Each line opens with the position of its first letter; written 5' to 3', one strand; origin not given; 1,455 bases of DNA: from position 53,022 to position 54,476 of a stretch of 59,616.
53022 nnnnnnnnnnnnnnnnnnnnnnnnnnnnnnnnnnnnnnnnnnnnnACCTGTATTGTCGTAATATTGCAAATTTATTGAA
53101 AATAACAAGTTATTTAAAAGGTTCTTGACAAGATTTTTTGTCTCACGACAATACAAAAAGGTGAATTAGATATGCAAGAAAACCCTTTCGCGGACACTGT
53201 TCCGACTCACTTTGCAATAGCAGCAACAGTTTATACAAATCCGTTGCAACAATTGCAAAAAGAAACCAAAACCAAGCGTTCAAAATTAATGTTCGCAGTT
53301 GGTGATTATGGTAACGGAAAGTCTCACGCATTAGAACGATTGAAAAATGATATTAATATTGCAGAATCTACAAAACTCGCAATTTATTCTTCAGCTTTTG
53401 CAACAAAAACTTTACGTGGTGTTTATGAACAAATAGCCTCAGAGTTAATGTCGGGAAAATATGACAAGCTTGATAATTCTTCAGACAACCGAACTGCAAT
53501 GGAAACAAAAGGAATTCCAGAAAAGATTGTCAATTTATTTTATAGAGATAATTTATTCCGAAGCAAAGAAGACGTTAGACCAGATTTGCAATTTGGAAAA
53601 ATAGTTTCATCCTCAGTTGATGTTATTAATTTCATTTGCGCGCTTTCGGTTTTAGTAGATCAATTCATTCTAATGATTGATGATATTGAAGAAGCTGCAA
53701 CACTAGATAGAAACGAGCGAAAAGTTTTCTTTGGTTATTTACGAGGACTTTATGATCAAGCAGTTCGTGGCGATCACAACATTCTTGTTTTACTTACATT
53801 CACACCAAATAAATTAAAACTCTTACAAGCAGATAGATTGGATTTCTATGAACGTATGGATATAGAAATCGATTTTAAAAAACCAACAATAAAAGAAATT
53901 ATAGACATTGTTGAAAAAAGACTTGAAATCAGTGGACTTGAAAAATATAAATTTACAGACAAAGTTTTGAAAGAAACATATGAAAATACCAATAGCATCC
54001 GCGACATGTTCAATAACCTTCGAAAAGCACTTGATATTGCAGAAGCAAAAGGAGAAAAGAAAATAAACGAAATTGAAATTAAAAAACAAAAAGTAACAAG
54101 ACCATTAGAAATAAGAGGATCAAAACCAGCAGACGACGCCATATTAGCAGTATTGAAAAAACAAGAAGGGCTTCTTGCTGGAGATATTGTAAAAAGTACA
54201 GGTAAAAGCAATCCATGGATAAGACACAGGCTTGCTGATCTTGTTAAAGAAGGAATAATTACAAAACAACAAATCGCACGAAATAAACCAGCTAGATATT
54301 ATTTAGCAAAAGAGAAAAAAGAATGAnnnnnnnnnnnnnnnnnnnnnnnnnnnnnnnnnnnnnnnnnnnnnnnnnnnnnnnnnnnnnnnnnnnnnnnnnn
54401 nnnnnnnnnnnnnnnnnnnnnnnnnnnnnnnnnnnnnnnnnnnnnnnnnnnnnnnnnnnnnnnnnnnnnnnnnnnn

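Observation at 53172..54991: Orphan two-gene module: DUF2791/BrxD-like AAA+ ATPase-wHTH plus Zn-ribbon partner (best candidate for a new system)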

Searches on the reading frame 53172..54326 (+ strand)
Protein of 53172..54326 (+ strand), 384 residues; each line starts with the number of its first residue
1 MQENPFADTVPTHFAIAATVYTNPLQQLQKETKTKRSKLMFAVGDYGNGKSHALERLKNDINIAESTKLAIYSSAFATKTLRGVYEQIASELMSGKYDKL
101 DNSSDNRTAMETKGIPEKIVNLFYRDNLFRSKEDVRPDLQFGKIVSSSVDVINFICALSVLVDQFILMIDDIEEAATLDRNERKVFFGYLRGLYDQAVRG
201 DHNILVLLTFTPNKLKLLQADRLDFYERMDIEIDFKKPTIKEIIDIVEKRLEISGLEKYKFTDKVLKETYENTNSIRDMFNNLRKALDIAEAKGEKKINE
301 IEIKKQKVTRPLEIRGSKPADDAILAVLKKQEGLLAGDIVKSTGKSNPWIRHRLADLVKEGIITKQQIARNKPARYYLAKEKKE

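Call 3: search_protein_families(library=pfam, proteins=[window:53172-54326:+], max_evalue=0.1)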
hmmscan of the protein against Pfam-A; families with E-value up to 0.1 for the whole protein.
window:53172-54326:+ (384 aa): 10 families
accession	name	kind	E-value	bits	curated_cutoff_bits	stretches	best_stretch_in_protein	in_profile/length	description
PF13401.12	AAA_22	-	6.6e-05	23.7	27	1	37-118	5-65/130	AAA domain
PF01022.26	HTH_5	-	0.00048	20.4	22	1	324-365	7-47/47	Bacterial regulatory protein, arsR family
PF05621.17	TniB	-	0.00068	19.6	22.4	1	18-64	16-62/189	Bacterial TniB protein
PF13191.12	AAA_16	-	0.0011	19.9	32.6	1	25-181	12-150/167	AAA ATPase domain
PF10923.14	BrxC_BrxD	-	0.0012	18.3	22.2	0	28-61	40-73/414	BREX system ATP-binding protein BrxC/D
PF13412.12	HTH_24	-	0.0089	16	21.9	1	323-364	7-48/48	Winged helix-turn-helix DNA-binding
PF04182.18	B-block_TFIIIC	-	0.0093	16.4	22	1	329-370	14-54/73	B-block binding subunit of TFIIIC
PF10243.14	MIP-T3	-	0.013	15.9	23.4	1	236-299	24-85/113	Microtubule-binding protein MIP-T3 CH-like domain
PF03564.21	DUF1759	-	0.019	15.4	25.4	0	251-327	49-125/148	Protein of unknown function (DUF1759)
PF05970.20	PIF1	-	0.097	12.7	25.9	0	29-83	14-69/223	PIF1-like helicase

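Call 4: search_protein_families(library=padloc, proteins=[window:53172-54326:+], max_evalue=1)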
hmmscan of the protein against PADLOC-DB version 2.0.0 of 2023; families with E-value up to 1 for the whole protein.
window:53172-54326:+ (384 aa): 5 families
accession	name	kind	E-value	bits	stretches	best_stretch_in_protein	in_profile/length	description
PDLC01438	Csa3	-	0.00021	19.5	1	258-382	92-205/305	"CAS-I,CAS-II,CAS-III,CAS-IV,CAS-V,CAS-VI; associated_signaling"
PDLC01879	CARF3--CARF_TM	-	0.00032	18.4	1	310-372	141-206/222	-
PDLC01434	CasR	-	0.0033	15.3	1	323-370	132-176/191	"CAS-I,CAS-II,CAS-III,CAS-IV,CAS-V,CAS-VI; associated_signaling"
PDLC02891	DpdH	-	0.0088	12.4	1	39-121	75-156/1009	DpdH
PDLC01850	CARF3--CARF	-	0.029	12.3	1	307-366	134-192/209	-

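Call 5: search_protein_families(library=ncbifam, proteins=[window:53172-54326:+], max_evalue=1)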
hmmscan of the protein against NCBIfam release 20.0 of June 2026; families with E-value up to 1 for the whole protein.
window:53172-54326:+ (384 aa): 10 families
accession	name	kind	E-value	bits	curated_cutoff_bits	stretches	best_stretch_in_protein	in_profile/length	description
NF053755.1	MsvR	equivalog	0.00084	19.1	220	1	322-377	16-70/236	transcriptional factor MsvR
TIGR01884.1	cas_HTH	subfamily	0.0012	18.2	60.2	1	324-379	147-199/202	CRISPR-associated CARF protein Csa3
TIGR03420.1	DnaA_homol_Hda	equivalog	0.0026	17.3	194.8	1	23-66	24-67/226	DnaA regulatory inactivator Hda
TIGR02928.1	TIGR02928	subfamily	0.0042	16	181.3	1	231-305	193-270/366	orc1/cdc6 family replication initiation protein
NF053660.1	ORF80_fam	equivalog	0.045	13.6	95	0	323-378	6-62/70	ORF80 family leucine zipper DNA-binding protein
NF033788.1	HTH_metalloreg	subfamily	0.066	13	55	1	323-371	15-63/77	metalloregulator ArsR/SmtB family transcription factor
NF050031.1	triculamin_pre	equivalog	0.073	13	65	0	268-291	25-48/50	triculamin-like lasso peptide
NF041395.1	TranRegLrpA1_Halo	equivalog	0.074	13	250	0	320-364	6-50/142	HTH-type transcriptional regulator LrpA1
NF033789.1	repress_SdpR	subfamily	0.083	12.8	100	1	323-367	12-55/79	autorepressor SdpR family transcription factor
NF050800.1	HP0895_fam_antitoxin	equivalog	0.18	11.8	200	1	205-252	18-65/116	type II toxin-antitoxin system HP0895 family antitoxin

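Call 6: find_homologous_proteins(query=window:53172-54326:+, max_evalue=0.001)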
Query window:53172-54326:+ (384 aa): 19 proteins with E <= 0.001 among 8000 candidates.
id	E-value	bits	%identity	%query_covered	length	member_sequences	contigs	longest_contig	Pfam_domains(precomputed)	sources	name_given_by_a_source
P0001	9.6e-246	832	100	100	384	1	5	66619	-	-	-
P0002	2.4e-242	821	99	100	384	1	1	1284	-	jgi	jgi:hypothetical protein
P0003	1.6e-199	680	82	100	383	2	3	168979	-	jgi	-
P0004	7.7e-188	642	76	100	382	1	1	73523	-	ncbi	-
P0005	1.4e-184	631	76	99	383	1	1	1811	PF13401.13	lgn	-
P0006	4.9e-147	508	60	99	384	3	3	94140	PF13401.13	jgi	-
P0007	5.8e-134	465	56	99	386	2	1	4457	PF13401.13,PF20703.4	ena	-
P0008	3.8e-132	459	100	57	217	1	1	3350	-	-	-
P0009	9.3e-129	448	56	99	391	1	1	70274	PF20703.4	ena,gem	-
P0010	9.6e-129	448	56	99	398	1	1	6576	PF10923.15,PF13401.13,PF20703.4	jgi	jgi:hypothetical protein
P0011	4.3e-128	446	54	100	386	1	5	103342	PF13401.13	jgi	-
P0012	1.9e-127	443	76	72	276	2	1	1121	-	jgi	jgi:hypothetical protein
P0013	5.7e-127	442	55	99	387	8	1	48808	PF13401.13,PF05621.18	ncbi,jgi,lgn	-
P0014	1.6e-126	440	56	99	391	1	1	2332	PF20703.4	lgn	-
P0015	5.7e-126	439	55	99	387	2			PF13401.13,PF05621.18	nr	nr:hypothetical protein [Candidatus Undinarchaeales archaeon ERR594346 U_76725]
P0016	3.0e-125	436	54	100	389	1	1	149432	PF13401.13,PF20703.4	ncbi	ncbi:MAG: P-loop NTPase fold protein [archaeon]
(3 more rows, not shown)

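Call 10: find_encoding_contigs(protein=P0016, flank=8000, max_places=3)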
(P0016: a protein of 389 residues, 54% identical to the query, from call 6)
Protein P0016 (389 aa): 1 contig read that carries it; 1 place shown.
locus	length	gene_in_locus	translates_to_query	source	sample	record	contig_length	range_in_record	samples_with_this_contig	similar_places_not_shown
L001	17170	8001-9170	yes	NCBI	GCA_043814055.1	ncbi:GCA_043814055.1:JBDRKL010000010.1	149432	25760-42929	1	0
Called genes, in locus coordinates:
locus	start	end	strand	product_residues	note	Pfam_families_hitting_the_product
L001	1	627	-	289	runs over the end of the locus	PF02775:TPP_enzyme_C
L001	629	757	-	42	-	-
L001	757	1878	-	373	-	PF01855:POR_N, PF17147:PFOR_II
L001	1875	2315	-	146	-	-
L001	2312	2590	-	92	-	PF25160:LdpA_Fe-S-bd (faint), PF12797:Fer4_2 (faint), PF12837:Fer4_6 (faint), PF13237:Fer4_10 (faint), PF14697:Fer4_21, PF12838:Fer4_7, PF13187:Fer4_9 (weak), PF00037:Fer4 (weak)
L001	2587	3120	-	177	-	PF01558:POR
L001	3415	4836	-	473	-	-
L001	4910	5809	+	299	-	PF13691:Lactamase_B_4 (weak), PF23023:Anti-Pycsar_Apyc1, PF00753:Lactamase_B, PF12706:Lactamase_B_2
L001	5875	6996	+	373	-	PF13374:TPR_10 (faint), PF13428:TPR_14 (faint), PF00515:TPR_1, PF07719:TPR_2 (weak), PF13414:TPR_11, PF00515:TPR_1, PF13371:TPR_9 (weak), PF13414:TPR_11, +3 more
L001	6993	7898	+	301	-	PF04055:Radical_SAM, PF08608:Wyosine_form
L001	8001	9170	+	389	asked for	PF20703:nSTAND1 (weak), PF13401:AAA_22 (faint)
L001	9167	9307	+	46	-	-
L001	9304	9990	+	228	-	-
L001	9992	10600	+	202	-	PF00551:Formyl_trans_N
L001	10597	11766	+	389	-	PF08245:Mur_ligase_M, PF27239:FOL3_C (weak), PF02875:Mur_ligase_C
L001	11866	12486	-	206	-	PF02592:Vut_1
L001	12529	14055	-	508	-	-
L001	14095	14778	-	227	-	PF08713:DNA_alkylation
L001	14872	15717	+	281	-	PF00763:THF_DHG_CYH, PF02882:THF_DHG_CYH_C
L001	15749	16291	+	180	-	PF06210:DUF1003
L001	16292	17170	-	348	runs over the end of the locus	PF26233:NicX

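Call 11: find_encoding_contigs(protein=P0006, flank=8000, max_places=3)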
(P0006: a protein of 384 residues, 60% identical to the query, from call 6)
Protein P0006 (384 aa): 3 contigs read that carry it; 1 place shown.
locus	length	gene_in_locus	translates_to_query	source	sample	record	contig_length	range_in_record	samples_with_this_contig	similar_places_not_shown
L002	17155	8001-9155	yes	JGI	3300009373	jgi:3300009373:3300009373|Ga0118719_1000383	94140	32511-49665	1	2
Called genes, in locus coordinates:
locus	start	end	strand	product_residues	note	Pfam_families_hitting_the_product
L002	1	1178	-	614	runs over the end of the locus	PF00324:AA_permease, PF13520:AA_permease_2, PF00359:PTS_EIIA_2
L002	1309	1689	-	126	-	-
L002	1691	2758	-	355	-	-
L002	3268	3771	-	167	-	-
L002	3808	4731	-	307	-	PF01544:CorA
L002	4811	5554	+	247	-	PF13649:Methyltransf_25 (faint), PF01555:N6_N4_Mtase (weak), PF01170:UPF0020, PF11599:AviRa (faint), PF03602:Cons_hypoth95 (weak), PF13847:Methyltransf_31, PF09445:Methyltransf_15 (weak)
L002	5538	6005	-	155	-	-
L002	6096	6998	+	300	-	PF13691:Lactamase_B_4 (weak), PF23023:Anti-Pycsar_Apyc1, PF00753:Lactamase_B, PF12706:Lactamase_B_2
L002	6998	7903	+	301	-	PF04055:Radical_SAM, PF08608:Wyosine_form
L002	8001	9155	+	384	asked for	PF13401:AAA_22 (faint)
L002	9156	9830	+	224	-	-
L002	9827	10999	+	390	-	PF08245:Mur_ligase_M, PF02875:Mur_ligase_C, PF27239:FOL3_C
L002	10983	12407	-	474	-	-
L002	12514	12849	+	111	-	-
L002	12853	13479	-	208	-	PF02592:Vut_1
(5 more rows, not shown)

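Call 15: search_solved_structures(query=A1, max_evalue=10, show_alignments=3)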
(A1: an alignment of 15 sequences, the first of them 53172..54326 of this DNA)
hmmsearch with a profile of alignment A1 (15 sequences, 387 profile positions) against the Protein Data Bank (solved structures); distinct sequences matched with E-value up to 10: 3.
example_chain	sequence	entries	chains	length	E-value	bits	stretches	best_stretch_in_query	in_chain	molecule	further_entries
1sfx_A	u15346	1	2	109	0.00077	21.8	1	317-372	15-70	Conserved hypothetical protein AF2008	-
9w4v_A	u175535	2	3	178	0.098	14.9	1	321-368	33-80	Uncharacterized HTH-type transcriptional regulator PH0140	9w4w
7fby_A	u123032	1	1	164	0.11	14.7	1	322-369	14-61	Transcriptional regulatory protein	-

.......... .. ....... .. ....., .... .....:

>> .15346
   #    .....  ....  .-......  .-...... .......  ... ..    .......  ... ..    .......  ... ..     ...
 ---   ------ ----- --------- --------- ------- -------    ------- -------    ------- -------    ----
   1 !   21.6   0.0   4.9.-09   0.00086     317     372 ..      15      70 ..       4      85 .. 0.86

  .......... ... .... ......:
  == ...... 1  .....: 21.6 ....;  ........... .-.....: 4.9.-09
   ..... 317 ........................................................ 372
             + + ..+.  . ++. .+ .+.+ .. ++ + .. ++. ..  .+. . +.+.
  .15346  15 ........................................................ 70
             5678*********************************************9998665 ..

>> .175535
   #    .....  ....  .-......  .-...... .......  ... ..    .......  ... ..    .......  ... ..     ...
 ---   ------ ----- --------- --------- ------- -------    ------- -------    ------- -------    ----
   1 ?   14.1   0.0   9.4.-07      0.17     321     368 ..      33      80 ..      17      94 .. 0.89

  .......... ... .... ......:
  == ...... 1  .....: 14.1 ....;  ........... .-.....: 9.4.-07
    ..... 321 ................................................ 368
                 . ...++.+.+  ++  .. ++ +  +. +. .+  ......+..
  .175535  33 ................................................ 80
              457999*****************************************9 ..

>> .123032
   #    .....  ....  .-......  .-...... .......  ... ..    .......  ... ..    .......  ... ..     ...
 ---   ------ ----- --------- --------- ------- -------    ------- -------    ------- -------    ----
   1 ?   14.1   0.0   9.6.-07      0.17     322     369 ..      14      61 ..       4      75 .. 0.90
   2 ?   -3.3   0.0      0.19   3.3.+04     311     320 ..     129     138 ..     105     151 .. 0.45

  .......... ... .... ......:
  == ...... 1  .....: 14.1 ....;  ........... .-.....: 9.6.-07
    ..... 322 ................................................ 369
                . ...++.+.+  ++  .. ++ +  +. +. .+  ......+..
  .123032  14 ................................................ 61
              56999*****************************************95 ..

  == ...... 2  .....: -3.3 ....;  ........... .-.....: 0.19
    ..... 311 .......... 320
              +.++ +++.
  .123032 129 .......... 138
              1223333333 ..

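Call 27: predict_structure(alignment_id=A1)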
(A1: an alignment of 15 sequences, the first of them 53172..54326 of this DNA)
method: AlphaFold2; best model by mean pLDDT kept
length: 384 residues; sequences in the alignment: 15
mean_pLDDT: 83.0   pTM: 0.68
mean pLDDT of the five models: 83.0, 82.8, 82.3, 80.8, 80.7
residues with pLDDT >= 90: 132; 70-90: 200; 50-70: 31; < 50: 21
segments of 3 or more residues with pLDDT < 50: 14-16, 306-316, 382-384
pLDDT, mean of each block of 10 residues (from residue 1): 60 50 79 89 80 83 89 76 92 92 93 95 94 94 94 97 93 67 89 93 92 87 91 83 82 82 88 79 86 87 54 52 85 89 82 83 84 85 38
secondary structure, 60 per line:
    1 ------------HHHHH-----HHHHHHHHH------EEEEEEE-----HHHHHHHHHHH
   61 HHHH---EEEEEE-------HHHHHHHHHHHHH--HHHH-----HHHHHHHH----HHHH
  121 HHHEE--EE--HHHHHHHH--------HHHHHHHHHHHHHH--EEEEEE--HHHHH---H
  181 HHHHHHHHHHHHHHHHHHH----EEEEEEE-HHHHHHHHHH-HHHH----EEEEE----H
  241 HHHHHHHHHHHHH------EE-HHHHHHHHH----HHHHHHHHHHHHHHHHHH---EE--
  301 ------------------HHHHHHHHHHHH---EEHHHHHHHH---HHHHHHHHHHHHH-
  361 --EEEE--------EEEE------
elements in order: H13-17 H23-31 E38-44 H50-64 E68-73 H81-93 H96-99 H105-112 H117-123 H132-139 H148-161 E164-169 H172-176 H180-199 E204-210 H212-221 H223-226 E231-235 H240-253 H263-271 H276-293 H319-330 H336-343 H347-359 E363-366 E375-378

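Call 30: fold_search(model_id=the predicted structure, library=pdb)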
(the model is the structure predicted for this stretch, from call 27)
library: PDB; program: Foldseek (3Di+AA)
matches with E <= 10: 1732; with E <= 0.001: 104
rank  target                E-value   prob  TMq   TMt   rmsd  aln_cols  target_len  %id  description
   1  2qby_A                1.4e-09  1.00  0.47  0.48   9.3       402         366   13  Crystal structure of a heterodimer of Cdc6/Orc1 initiators bound to origin DNA (from S. solfataricus) (released 2007-09-11)
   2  1w5t_A                3.5e-09  1.00  0.44  0.43  10.9       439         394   13  Structure of the Aeropyrum Pernix ORC2 protein (ADPNP-ADP complexes) (released 2004-10-05)
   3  1w5t_C                1.4e-08  1.00  0.43  0.42  11.0       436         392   13  Structure of the Aeropyrum Pernix ORC2 protein (ADPNP-ADP complexes) (released 2004-10-05)
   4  7jgr_A                1.5e-08  1.00  0.43  0.41  11.3       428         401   13  Structure of Drosophila ORC bound to DNA (84 bp) and Cdc6 (released 2020-09-09)
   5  1fnn_A                1.9e-08  1.00  0.42  0.43  14.2       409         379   15  CRYSTAL STRUCTURE OF CDC6P FROM PYROBACULUM AEROPHILUM (released 2000-10-04)
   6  7jk6_A                2.2e-08  1.00  0.41  0.42  11.4       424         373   13  Structure of Drosophila ORC in the active conformation (released 2020-09-09)
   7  8s0e_G                2.8e-08  1.00  0.43  0.48  10.5       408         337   12  H. sapiens OCCM bound to double stranded DNA (released 2024-10-02)
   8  1w5s_B                2.8e-08  1.00  0.45  0.44   9.3       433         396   12  Structure of the Aeropyrum Pernix ORC2 protein (ADP form) (released 2004-10-05)
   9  1w5s_A                3.6e-08  1.00  0.44  0.44   9.8       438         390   12  Structure of the Aeropyrum Pernix ORC2 protein (ADP form) (released 2004-10-05)
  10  2qby_B                3.8e-08  1.00  0.52  0.54   8.9       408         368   14  Crystal structure of a heterodimer of Cdc6/Orc1 initiators bound to origin DNA (from S. solfataricus) (released 2007-09-11)
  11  5v8f_A                6.4e-08  1.00  0.46  0.43  11.7       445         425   12  Structural basis of MCM2-7 replicative helicase loading by ORC-Cdc6 and Cdt1 (released 2017-05-10)
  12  7jgr_D                3.3e-07  1.00  0.41  0.36  11.8       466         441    9  Structure of Drosophila ORC bound to DNA (84 bp) and Cdc6 (released 2020-09-09)
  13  5uj7_A                9.4e-07  1.00  0.41  0.46  10.6       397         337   12  Structure of the active form of human Origin Recognition Complex ATPase motor module, complex subunitS 1, 4, 5 (released 2017-02-08)
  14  5ujm_A                9.4e-07  1.00  0.41  0.46  10.6       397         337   12  Structure of the active form of human Origin Recognition Complex and its ATPase motor module (released 2017-02-08)
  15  8rwv_F                9.9e-07  1.00  0.44  0.43  11.3       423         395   14  Human OCCM DNA licensing intermediate (released 2025-02-05)
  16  2qen                  1.4e-06  1.00  0.46  0.50  10.6       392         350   14  The walker-type atpase paby2304 of pyrococcus abyssi (released 2008-07-01)
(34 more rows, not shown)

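Call 35: search_protein_representatives(alignment_id=A1)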
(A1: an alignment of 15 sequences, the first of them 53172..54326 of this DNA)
Query: 15 sequences, 387 profile positions. Proteins with E-value up to 0.001 (for the whole library): 32; up to 1e-10: 1; up to 1e-30: 1. The best 32 are listed.
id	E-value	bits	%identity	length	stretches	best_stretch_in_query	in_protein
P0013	2.9e-192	655.3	-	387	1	1-386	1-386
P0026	3.9e-10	55.7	-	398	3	2-74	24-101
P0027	4.0e-08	49.1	-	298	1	31-299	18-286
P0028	2.0e-07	46.9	-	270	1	187-375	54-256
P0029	2.5e-07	46.5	-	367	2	160-385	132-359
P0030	2.7e-07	46.4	-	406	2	163-303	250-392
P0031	1.2e-06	44.3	-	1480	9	155-197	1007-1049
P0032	2.7e-06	43.1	-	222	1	202-346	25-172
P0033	3.5e-06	42.7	-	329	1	29-303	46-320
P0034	5.7e-06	42.0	-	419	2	165-298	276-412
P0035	1.2e-05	41.0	-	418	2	162-304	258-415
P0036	1.4e-05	40.7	-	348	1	198-349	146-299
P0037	1.5e-05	40.7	-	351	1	164-373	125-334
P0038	2.5e-05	39.9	-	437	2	156-302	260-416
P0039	2.6e-05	39.9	-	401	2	166-371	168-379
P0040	3.1e-05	39.6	-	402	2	164-326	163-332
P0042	4.1e-05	39.2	-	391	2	2-92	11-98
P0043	4.1e-05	39.2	-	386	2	219-363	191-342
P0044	5.3e-05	38.8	-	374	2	119-307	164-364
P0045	7.5e-05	38.3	-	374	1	11-239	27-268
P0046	8.2e-05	38.2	-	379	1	115-312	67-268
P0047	1.0e-04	37.9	-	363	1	25-263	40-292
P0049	4.0e-04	36.0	-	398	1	192-376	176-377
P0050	6.6e-04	35.2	-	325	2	184-306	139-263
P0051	7.2e-04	35.1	-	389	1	202-347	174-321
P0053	8.1e-04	34.9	-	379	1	27-344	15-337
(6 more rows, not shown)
